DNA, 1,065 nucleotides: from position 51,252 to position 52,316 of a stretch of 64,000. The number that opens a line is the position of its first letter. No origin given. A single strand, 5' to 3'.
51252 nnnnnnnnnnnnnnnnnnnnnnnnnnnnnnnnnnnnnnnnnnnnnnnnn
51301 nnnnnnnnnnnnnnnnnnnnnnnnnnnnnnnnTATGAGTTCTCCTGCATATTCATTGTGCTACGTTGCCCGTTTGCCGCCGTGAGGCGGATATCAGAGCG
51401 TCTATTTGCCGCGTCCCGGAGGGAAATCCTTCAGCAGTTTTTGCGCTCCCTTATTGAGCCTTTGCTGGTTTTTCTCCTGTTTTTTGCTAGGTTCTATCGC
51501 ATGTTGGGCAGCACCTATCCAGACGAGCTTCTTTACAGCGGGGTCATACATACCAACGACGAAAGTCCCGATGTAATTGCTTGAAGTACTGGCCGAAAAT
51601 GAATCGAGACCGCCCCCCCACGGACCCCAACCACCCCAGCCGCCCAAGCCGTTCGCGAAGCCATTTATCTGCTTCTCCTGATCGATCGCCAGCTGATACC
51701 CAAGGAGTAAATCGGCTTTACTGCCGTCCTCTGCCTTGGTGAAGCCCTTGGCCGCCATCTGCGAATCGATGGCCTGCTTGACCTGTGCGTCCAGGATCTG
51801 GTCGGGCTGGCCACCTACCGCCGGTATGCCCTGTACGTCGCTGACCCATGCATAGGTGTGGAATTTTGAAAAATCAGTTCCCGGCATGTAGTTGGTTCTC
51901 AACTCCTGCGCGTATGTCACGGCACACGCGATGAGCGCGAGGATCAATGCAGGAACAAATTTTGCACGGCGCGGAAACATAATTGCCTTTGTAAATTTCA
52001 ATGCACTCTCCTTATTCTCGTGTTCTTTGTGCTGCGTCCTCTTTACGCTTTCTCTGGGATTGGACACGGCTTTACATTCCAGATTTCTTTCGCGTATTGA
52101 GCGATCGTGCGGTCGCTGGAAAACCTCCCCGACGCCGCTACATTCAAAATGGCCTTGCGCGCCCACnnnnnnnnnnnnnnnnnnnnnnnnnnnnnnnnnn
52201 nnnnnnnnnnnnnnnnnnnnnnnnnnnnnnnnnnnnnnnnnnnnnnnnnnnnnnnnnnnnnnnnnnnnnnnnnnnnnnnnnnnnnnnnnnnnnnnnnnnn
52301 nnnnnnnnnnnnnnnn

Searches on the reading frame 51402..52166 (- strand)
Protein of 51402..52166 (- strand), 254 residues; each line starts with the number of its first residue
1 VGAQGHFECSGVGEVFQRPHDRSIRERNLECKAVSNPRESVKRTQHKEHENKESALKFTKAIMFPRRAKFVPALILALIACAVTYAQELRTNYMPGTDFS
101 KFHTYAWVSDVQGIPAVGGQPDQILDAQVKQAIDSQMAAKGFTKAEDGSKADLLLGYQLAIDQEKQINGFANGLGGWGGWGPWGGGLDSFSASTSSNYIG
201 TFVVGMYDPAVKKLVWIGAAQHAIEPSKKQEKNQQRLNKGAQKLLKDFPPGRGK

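Call 6: search_protein_families(library=pfam, proteins=[window:51402-52166:-], max_evalue=0.0001)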
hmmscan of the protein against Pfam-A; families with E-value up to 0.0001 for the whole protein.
window:51402-52166:- (254 aa): 1 family
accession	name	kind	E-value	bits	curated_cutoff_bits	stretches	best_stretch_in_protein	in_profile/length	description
PF13590.11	DUF4136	-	3.2e-32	112.5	32.8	1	90-250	2-152/152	Domain of unknown function (DUF4136)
